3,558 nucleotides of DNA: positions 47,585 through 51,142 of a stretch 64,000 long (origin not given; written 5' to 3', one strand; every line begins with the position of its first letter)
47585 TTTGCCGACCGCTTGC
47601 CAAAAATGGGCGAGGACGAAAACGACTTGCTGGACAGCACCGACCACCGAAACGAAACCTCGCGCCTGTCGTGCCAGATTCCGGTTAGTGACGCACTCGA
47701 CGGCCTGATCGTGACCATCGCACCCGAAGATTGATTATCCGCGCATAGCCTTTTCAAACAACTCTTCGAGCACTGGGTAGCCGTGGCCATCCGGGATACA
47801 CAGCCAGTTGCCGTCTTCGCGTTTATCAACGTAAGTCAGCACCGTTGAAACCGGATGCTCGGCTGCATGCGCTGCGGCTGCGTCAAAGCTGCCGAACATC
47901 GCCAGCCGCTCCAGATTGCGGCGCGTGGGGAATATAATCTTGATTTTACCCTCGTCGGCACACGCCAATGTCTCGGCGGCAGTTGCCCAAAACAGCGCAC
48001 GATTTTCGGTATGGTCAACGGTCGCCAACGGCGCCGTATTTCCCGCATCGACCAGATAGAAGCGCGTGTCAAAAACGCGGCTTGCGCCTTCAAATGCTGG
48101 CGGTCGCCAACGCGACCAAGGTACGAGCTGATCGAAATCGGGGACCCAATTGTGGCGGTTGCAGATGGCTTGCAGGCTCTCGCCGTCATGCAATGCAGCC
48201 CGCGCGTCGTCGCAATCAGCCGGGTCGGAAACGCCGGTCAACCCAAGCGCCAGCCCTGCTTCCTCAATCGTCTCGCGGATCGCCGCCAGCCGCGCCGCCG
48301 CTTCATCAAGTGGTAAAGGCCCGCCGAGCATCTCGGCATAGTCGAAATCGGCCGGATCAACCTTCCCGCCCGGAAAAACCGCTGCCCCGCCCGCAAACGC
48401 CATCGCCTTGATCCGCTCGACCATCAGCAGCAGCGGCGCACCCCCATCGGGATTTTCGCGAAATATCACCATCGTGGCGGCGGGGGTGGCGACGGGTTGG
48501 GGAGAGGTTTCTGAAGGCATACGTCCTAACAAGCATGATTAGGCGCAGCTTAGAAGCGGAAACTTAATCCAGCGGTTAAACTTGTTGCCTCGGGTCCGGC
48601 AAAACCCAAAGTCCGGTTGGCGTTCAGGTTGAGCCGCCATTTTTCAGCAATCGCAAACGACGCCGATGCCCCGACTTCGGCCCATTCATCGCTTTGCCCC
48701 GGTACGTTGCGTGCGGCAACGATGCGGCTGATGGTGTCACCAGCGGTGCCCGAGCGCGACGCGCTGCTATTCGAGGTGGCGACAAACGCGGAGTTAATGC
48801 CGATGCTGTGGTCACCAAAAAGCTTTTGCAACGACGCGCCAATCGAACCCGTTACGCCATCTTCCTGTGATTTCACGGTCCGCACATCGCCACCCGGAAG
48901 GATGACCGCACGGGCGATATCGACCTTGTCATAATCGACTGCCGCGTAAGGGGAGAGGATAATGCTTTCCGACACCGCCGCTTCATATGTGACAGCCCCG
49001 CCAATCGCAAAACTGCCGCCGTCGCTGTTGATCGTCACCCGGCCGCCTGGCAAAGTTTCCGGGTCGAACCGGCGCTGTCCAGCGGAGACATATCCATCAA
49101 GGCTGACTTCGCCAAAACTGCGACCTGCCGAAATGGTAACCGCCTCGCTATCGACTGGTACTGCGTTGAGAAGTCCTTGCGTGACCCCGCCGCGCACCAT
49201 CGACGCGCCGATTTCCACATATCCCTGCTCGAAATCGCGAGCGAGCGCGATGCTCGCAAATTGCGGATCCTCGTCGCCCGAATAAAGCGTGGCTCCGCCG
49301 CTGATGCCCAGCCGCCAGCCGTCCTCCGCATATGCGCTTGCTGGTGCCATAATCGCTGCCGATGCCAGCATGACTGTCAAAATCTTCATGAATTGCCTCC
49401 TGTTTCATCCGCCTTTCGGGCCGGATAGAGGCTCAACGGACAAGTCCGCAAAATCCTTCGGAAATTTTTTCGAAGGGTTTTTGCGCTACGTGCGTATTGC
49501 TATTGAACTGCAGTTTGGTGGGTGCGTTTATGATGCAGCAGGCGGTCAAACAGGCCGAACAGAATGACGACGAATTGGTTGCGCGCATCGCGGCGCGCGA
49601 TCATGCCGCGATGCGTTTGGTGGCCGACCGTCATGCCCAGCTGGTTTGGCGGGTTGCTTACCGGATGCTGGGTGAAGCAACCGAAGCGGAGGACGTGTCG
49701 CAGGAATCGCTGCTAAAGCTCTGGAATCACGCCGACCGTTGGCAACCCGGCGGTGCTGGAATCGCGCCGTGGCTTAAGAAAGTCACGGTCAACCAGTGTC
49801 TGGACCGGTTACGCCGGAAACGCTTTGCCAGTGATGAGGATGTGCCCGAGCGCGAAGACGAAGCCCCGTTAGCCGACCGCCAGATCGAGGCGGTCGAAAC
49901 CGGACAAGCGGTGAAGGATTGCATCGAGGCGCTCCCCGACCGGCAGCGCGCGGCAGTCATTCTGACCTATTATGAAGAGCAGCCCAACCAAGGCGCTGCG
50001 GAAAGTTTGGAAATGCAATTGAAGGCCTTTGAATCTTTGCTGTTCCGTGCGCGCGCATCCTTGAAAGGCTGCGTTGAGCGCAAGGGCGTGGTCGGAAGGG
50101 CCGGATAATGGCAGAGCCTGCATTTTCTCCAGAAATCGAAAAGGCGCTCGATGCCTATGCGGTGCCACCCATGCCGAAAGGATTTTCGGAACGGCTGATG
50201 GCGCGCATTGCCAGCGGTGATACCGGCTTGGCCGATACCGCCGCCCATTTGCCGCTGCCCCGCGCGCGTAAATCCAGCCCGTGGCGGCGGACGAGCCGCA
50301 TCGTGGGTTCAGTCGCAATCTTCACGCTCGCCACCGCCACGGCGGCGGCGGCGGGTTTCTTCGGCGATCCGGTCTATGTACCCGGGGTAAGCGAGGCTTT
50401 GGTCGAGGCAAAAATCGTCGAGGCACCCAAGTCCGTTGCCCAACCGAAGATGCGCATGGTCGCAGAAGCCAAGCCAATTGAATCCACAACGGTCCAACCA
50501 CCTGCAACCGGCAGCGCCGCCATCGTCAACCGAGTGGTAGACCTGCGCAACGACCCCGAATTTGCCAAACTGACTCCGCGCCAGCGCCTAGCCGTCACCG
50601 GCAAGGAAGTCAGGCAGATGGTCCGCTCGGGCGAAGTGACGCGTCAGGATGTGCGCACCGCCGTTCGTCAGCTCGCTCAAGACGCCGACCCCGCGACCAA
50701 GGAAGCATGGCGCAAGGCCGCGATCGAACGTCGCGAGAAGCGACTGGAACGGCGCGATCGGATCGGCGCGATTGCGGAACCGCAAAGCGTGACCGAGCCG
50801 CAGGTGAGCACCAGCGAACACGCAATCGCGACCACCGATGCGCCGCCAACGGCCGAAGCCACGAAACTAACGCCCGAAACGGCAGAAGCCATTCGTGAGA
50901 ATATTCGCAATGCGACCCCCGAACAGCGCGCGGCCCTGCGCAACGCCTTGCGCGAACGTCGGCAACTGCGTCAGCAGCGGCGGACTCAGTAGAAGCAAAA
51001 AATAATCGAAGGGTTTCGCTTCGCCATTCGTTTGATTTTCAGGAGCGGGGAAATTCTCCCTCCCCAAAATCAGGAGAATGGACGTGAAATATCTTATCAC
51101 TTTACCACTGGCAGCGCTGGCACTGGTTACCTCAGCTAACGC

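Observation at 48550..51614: Self-contained ECF regulon defined by a promoter repeated three times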

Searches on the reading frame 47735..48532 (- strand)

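Call 3: search_protein_families(library=pfam, proteins=[window:47735-48532:-], max_evalue=0.1)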
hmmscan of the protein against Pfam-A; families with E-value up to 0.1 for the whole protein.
window:47735-48532:- (265 aa): 1 family
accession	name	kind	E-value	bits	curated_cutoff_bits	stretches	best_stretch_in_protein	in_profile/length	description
PF00293.34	NUDIX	-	3.9e-06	27.3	21.1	1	19-99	5-66/134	NUDIX domain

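Call 4: search_protein_families(library=ncbifam, proteins=[window:47735-48532:-], max_evalue=0.1)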
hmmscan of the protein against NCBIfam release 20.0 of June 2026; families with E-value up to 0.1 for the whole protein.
window:47735-48532:- (265 aa): 0 families

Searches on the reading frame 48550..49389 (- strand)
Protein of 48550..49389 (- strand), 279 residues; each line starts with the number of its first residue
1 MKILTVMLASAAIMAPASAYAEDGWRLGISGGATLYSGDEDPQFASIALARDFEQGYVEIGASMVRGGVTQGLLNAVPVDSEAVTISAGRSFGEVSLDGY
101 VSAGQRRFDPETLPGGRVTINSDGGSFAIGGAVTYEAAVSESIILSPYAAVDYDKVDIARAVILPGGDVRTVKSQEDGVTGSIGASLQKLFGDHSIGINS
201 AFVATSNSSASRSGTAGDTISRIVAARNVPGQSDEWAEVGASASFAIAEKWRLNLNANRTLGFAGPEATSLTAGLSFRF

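Call 3: search_protein_families(library=pfam, proteins=[window:48550-49389:-], max_evalue=0.1)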
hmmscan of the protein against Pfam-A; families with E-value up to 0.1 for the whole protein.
window:48550-49389:- (279 aa): 2 families
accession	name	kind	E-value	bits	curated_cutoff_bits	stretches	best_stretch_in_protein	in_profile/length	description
PF03797.25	Autotransporter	-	2.1e-07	31.4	26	1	75-258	60-255/255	Autotransporter beta-domain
PF13505.12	OMP_b-brl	-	1e-05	26.3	28.7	1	8-279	4-175/175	Outer membrane protein beta-barrel domain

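Call 4: search_protein_families(library=ncbifam, proteins=[window:48550-49389:-], max_evalue=0.1)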
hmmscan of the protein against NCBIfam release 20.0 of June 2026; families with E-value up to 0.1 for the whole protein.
window:48550-49389:- (279 aa): 1 family
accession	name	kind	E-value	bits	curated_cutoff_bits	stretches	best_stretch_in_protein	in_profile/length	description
TIGR01414.1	autotrans_barl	domain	0.00013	21.2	16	1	121-279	278-432/432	autotransporter outer membrane beta-barrel domain-containing protein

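Call 41: find_homologous_proteins(query=window:48550-49389:-, max_evalue=0.001)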
Query window:48550-49389:- (279 aa): 111 proteins with E <= 0.001 among 4104 candidates.
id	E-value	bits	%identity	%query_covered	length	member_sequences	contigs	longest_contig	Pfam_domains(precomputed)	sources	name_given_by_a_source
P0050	5.7e-171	585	100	100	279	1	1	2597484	PF13505.13,PF03797.26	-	-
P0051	4.9e-163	559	94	100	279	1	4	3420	PF03797.26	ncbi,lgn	-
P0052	1.2e-162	557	93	100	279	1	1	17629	PF03797.26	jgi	jgi:hypothetical protein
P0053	3.3e-162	556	93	100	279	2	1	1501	PF03797.26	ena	-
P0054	3.3e-162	556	92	100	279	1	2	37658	PF13505.13,PF03797.26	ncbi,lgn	-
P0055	7.2e-162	555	93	100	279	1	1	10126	PF13505.13,PF03797.26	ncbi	-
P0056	8.0e-162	555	93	100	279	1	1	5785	PF03797.26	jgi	-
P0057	5.6e-161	552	93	100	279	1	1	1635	PF03797.26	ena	-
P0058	1.3e-160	551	92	100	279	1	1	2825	PF03797.26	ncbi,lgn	-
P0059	4.7e-160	549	92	100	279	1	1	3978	PF03797.26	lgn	-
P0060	1.0e-158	545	91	100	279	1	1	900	PF13505.13,PF03797.26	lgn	-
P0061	6.6e-158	542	90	100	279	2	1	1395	PF03797.26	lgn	-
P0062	1.1e-157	541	90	100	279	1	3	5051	PF03797.26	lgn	-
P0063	2.4e-157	540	91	100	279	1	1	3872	PF13505.13,PF03797.26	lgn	-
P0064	4.0e-157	539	89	100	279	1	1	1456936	PF13505.13,PF03797.26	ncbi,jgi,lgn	jgi:hypothetical protein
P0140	8.2e-81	289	51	98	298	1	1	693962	PF03797.26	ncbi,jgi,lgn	jgi:hypothetical protein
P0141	1.8e-66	242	47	100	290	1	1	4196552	PF03797.26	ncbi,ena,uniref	ncbi:autotransporter outer membrane beta-barrel domain-containing protein [Parasphingorhabdus sp.]|u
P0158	1.1e-36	145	38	95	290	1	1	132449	PF03797.26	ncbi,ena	-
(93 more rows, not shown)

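Call 45: find_encoding_contigs(protein=P0141, flank=4500, max_places=1)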
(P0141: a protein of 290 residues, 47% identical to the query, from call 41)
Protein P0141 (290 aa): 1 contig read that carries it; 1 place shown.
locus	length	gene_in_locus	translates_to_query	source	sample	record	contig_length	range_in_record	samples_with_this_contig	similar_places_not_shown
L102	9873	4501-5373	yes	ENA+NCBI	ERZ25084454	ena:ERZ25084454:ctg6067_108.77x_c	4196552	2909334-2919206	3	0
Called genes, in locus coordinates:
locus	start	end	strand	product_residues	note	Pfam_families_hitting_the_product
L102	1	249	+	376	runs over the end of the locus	PF00144:Beta-lactamase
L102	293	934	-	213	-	PF13489:Methyltransf_23, PF13847:Methyltransf_31, PF08241:Methyltransf_11, PF08242:Methyltransf_12, PF13649:Methyltransf_25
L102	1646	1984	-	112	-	-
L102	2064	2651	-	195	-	-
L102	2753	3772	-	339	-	-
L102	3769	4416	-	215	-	PF04542:Sigma70_r2, PF08281:Sigma70_r4_2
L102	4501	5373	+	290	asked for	PF03797:Autotransporter (weak)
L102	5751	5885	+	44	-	-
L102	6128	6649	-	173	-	PF09951:Imm33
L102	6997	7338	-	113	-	PF06877:RraB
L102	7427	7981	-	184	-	PF11042:DUF2750 (weak)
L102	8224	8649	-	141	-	PF02566:OsmC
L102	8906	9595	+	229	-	PF02798:GST_N, PF13417:GST_N_3 (weak), PF13409:GST_N_2, PF00043:GST_C, PF13410:GST_C_2 (weak)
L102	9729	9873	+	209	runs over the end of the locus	PF01323:DSBA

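Call 46: find_encoding_contigs(protein=P0158, flank=4500, max_places=1)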
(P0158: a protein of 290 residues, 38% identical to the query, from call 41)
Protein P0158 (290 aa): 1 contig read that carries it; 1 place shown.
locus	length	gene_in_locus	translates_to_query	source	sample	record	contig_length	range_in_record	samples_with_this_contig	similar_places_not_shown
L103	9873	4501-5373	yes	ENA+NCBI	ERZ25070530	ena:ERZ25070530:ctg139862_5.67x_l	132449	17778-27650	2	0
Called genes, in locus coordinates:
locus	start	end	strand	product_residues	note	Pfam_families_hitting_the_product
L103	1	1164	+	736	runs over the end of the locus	PF00912:Transgly, PF00905:Transpeptidase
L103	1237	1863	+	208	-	PF02798:GST_N, PF13417:GST_N_3, PF13409:GST_N_2, PF00043:GST_C (weak)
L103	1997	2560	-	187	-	-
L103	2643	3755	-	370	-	-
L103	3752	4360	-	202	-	PF04542:Sigma70_r2, PF08281:Sigma70_r4_2, PF04545:Sigma70_r4 (weak)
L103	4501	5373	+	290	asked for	PF03797:Autotransporter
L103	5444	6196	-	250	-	PF01027:Bax1-I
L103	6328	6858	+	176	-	PF02834:LigT_PEase, PF13563:2_5_RNA_ligase2, PF02834:LigT_PEase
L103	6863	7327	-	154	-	PF01451:LMWPc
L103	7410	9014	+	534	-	PF07690:MFS_1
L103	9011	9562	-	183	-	PF00080:Sod_Cu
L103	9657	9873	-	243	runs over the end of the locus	PF02348:CTP_transf_3, PF12804:NTP_transf_3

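Call 47: find_encoding_contigs(protein=P0140, flank=4500, max_places=1)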
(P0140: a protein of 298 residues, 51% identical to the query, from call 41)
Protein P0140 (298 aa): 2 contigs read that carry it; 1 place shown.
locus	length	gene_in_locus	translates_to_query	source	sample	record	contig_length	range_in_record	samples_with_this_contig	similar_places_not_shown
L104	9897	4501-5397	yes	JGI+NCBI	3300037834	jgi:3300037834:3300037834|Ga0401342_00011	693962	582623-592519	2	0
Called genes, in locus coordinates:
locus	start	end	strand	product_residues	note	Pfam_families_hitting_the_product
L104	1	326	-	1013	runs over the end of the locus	PF00005:ABC_tran (faint), PF02463:SMC_N (faint), PF13191:AAA_16 (faint), PF13481:AAA_25 (faint), PF13555:AAA_29 (faint), PF20703:nSTAND1 (faint), PF17760:UvrA_inter, PF17755:UvrA_DNA-bind, +1 more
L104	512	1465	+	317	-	PF13645:YkuD_2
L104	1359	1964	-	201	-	PF13548:DUF4126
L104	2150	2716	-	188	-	-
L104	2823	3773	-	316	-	-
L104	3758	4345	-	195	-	PF04542:Sigma70_r2, PF08281:Sigma70_r4_2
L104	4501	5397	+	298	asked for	PF03797:Autotransporter (weak)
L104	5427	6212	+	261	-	PF00293:NUDIX (faint)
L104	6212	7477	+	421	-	PF01773:Nucleos_tra2_N, PF07670:Gate, PF07662:Nucleos_tra2_C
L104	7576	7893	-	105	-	PF00111:Fer2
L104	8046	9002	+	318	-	PF00890:FAD_binding_2 (faint), PF01134:GIDA (faint), PF01266:DAO (faint), PF03486:HI0933_like (faint), PF07992:Pyr_redox_2, PF12831:FAD_oxidored (faint), PF13738:Pyr_redox_3, PF00070:Pyr_redox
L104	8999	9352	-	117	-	-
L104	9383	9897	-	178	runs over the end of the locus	PF13858:DUF4199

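Call 57: predict_structure(alignment_id=A2)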
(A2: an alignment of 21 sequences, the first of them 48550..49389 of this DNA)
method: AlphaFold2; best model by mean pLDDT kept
length: 279 residues; sequences in the alignment: 21
mean_pLDDT: 74.9   pTM: 0.75
mean pLDDT of the five models: 74.9, 72.9, 71.6, 70.8, 70.8
residues with pLDDT >= 90: 25; 70-90: 173; 50-70: 39; < 50: 42
segments of 3 or more residues with pLDDT < 50: 1-21, 70-76, 213-226
pLDDT, mean of each block of 10 residues (from residue 1): 30 35 80 75 85 87 73 52 87 88 79 61 80 88 88 82 76 82 89 88 81 41 49 83 89 87 75 89
secondary structure, 60 per line:
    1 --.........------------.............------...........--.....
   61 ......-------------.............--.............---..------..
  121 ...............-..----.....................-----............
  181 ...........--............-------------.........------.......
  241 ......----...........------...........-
elements in order: H3-11 E24-36 E43-53 E56-66 E80-92 E95-107 E119-135 E143-163 E169-191 E194-205 H219-227 E234-246 E251-261 E268-278

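Call 61: fold_search(model_id=the predicted structure, library=pdb)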
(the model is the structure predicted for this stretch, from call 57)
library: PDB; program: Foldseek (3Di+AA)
matches with E <= 10: 1179; with E <= 0.001: 219
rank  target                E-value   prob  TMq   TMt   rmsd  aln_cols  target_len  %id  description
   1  3kvn_X                1.0e-10  1.00  0.66  0.31   8.3       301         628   15  Crystal structure of the full-length autotransporter EstA from Pseudomonas aeruginosa (released 2010-01-26)
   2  3kvn_A                1.7e-10  1.00  0.67  0.32   8.1       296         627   15  Crystal structure of the full-length autotransporter EstA from Pseudomonas aeruginosa (released 2010-01-26)
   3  2qom_B                1.1e-08  1.00  0.63  0.65   5.4       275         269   13  The crystal structure of the E.coli EspP autotransporter Beta-domain. (released 2007-11-13)
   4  9oqa                  2.7e-08  1.00  0.66  0.33   8.2       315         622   16  Cryo-EM structure of AaaA, a Pseudomonas Aeruginosa autotransporter (released 2025-08-13)
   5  1uyn                  4.4e-08  1.00  0.66  0.66   5.0       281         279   13  Translocator domain of autotransporter NalP from Neisseria meningitidis (released 2004-03-18)
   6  3slo                  5.9e-08  1.00  0.60  0.56   6.2       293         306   14  Pre-cleavage Structure of the Autotransporter EspP - N1023D mutant (released 2011-11-16)
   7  3qq2_B                6.2e-08  1.00  0.57  0.62   5.8       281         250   12  Crystal Structure of the Beta Domain of the Bordetella Autotransporter Brka (released 2011-04-13)
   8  3qq2_A                1.1e-07  1.00  0.59  0.66   5.0       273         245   14  Crystal Structure of the Beta Domain of the Bordetella Autotransporter Brka (released 2011-04-13)
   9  3slt                  1.5e-07  1.00  0.61  0.56   6.3       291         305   14  Pre-cleavage Structure of the Autotransporter EspP - N1023S Mutant (released 2011-11-16)
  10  3aeh_A                1.7e-07  1.00  0.58  0.59   4.9       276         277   12  Integral membrane domain of autotransporter Hbp (released 2010-07-07)
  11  2qom_A                1.7e-07  1.00  0.58  0.60   6.2       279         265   13  The crystal structure of the E.coli EspP autotransporter Beta-domain. (released 2007-11-13)
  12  3slj                  2.5e-07  1.00  0.60  0.56   6.2       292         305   14  Pre-cleavage Structure of the Autotransporter EspP - N1023A mutant (released 2011-11-16)
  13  4ctd_A                4.0e-07  1.00  0.46  0.53  14.6       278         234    8  X-ray structure of an engineered OmpG loop6-deletion (released 2014-08-13)
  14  3qq2_C                6.9e-07  1.00  0.59  0.65   5.1       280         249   14  Crystal Structure of the Beta Domain of the Bordetella Autotransporter Brka (released 2011-04-13)
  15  8bo2_P                7.2e-07  1.00  0.56  0.53   7.1       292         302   15  BAM-EspP complex structure with BamA-S425C/EspP-S1299C mutations in nanodisc (released 2023-04-26)
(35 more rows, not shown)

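Call 64: search_protein_families(library=pfam, proteins=[L102:1646-1984:-], max_evalue=0.1)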
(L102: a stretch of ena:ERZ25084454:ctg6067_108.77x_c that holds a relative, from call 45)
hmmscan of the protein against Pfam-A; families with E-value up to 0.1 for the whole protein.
L102:1646-1984:- (112 aa): 1 family
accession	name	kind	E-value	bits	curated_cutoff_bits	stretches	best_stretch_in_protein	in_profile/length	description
PF13086.12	AAA_11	-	0.035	14.3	27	1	28-102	46-120/257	AAA domain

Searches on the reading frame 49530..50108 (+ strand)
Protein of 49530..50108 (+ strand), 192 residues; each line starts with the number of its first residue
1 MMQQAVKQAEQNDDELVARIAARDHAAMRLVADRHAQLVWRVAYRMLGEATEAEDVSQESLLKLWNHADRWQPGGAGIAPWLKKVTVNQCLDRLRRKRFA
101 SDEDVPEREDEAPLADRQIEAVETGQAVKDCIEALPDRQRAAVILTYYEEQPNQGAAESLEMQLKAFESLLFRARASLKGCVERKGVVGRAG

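Call 3: search_protein_families(library=pfam, proteins=[window:49530-50108:+], max_evalue=0.1)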
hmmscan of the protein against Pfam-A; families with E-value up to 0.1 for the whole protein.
window:49530-50108:+ (192 aa): 3 families
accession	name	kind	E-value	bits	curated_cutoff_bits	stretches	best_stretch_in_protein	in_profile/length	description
PF04542.20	Sigma70_r2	-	1.1e-17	64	24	1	33-98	3-69/71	Sigma-70 region 2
PF08281.18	Sigma70_r4_2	-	3.5e-11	43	25.7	1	126-178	2-54/54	Sigma-70, region 4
PF04545.22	Sigma70_r4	-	0.00095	19.1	24.1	1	131-179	1-49/50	Sigma-70, region 4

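Call 4: search_protein_families(library=ncbifam, proteins=[window:49530-50108:+], max_evalue=0.1)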
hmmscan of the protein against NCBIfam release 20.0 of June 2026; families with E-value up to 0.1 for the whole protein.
window:49530-50108:+ (192 aa): 92 families (the best 25 are shown)
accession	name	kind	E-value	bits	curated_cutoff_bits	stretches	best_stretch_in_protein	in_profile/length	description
NF004113.0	PRK05602.1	equivalog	5.4e-58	196.1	208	1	4-185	23-204/211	RNA polymerase sigma factor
NF009190.0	PRK12538.1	equivalog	2.9e-42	144.9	303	1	11-184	48-221/233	RNA polymerase sigma factor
NF009176.0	PRK12524.1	equivalog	3.4e-39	134.7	264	1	8-183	8-185/196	RNA polymerase sigma factor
NF007225.0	PRK09643.1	equivalog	6.8e-28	97.8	190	1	2-181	3-181/204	RNA polymerase sigma factor SigM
TIGR02937.1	sigma70-ECF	superfamily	1.4e-27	96.3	42.9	1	30-180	5-163/165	sigma-70 family RNA polymerase sigma factor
NF009168.0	PRK12515.1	subfamily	2.1e-26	92.6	236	1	9-187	5-184/189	RNA polymerase sigma factor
NF008888.0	PRK11922.1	equivalog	4.5e-26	91.9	204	1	2-184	6-198/231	RNA polymerase sigma factor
NF058625.1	sigma_PG0214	equivalog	4.7e-25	88.2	130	1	38-180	16-159/170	GFO_1088 family ECF-type sigma factor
NF009172.0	PRK12519.1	subfamily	3.5e-24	85.4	222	1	6-169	9-176/194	RNA polymerase sigma factor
NF007228.0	PRK09646.1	subfamily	5.6e-23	81.6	226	1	5-183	9-191/194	ECF RNA polymerase sigma factor SigK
NF009167.0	PRK12514.1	equivalog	3.8e-22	79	265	1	12-184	6-180/180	RNA polymerase sigma factor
NF007223.0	PRK09641.1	equivalog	5.9e-22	78.4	209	1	14-180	6-182/187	RNA polymerase sigma factor SigW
TIGR02989.1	Sig-70_gvs1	subfamily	6.4e-22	78.2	124.55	1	28-182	4-158/158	RNA polymerase sigma-70 factor, Rhodopirellula/Verrucomicrobium family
TIGR02983.1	SigE-fam_strep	subfamily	7.5e-22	77.9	141.55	1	29-180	10-156/162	SigE family RNA polymerase sigma factor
NF006089.0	PRK08241.1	subfamily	4.4e-21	75.3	240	2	10-106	6-102/343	RNA polymerase subunit sigma-70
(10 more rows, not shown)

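Call 55: search_solved_structures(query=window:49530-50108:+, max_evalue=0.001)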
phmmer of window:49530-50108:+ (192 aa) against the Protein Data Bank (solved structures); distinct sequences matched with E-value up to 0.001: 18.
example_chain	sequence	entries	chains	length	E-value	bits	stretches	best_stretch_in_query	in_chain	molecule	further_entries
9m9d_F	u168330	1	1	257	4e-15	59.4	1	32-180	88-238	ECF RNA polymerase sigma factor SigE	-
9m9e_F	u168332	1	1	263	4.2e-15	59.3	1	32-180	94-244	ECF RNA polymerase sigma factor SigE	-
9m98_F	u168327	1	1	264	4.3e-15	59.3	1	32-180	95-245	ECF RNA polymerase sigma factor SigE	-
6dv9_F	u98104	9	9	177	3.2e-14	56.4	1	18-183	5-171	ECF RNA polymerase sigma factor SigL | RNA polymerase sigma factor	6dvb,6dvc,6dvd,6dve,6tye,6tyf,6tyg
7qh5_A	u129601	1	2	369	9.8e-14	54.8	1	30-94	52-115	RNA polymerase sigma factor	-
4nqw_A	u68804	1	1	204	5.9e-12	49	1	13-183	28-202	ECF RNA polymerase sigma factor SigK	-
5wuq_A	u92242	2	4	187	7e-12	48.8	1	19-179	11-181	ECF RNA polymerase sigma factor SigW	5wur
6in7_B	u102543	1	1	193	1e-09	41.8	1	10-179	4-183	RNA polymerase sigma-H factor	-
8z6g_B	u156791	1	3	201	1.1e-09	41.7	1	10-179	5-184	RNA polymerase sigma factor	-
6jcy_F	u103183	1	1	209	4.5e-09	39.7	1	9-182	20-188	ECF RNA polymerase sigma factor SigH,ECF RNA polymerase sigma factor SigE,ECF RNA polymera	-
2q1z_A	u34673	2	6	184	2e-08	37.5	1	23-164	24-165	RpoE, ECF SigE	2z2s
5zx2_F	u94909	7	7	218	1.4e-07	34.8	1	9-182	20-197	ECF RNA polymerase sigma factor SigH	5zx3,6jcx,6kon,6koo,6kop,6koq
6jbq_F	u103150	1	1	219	2.7e-06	30.6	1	3-181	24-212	ECF RNA polymerase sigma-E factor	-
1l0o_C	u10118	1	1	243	5.6e-06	29.6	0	10-71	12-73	sigma factor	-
1or7_A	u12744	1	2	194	6.8e-06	29.3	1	11-181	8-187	RNA polymerase sigma-E factor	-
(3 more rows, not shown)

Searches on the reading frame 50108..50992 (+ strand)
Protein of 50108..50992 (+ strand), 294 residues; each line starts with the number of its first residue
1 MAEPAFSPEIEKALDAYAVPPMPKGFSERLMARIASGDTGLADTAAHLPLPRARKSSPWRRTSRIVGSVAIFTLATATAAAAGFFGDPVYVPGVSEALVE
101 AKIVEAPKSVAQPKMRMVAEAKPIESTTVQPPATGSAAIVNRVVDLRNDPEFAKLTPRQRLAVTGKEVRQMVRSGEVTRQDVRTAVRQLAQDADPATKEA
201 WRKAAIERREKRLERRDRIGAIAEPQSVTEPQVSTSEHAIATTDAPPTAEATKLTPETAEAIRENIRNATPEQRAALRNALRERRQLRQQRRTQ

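Call 3: search_protein_families(library=pfam, proteins=[window:50108-50992:+], max_evalue=0.1)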
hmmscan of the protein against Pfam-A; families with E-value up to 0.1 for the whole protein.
window:50108-50992:+ (294 aa): 2 families
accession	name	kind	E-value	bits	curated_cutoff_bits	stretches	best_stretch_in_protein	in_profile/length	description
PF21831.1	DUF6891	-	0.022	15.1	27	1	166-214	10-58/189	Domain of unknown function (DUF6891)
PF20155.4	TMP_3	-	0.026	14.7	41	1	163-199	131-167/192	Tape measure protein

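Call 4: search_protein_families(library=ncbifam, proteins=[window:50108-50992:+], max_evalue=0.1)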
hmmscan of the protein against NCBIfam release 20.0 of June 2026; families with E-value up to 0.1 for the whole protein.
window:50108-50992:+ (294 aa): 0 families

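Call 56: search_solved_structures(query=window:50108-50992:+, max_evalue=1)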
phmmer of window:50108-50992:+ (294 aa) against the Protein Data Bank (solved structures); distinct sequences matched with E-value up to 1: 1.
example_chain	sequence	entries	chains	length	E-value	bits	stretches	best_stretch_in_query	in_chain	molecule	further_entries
6yxx_ES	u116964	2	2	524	0.73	12.9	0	157-244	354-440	Lipase (Class 3) | mt-LAF18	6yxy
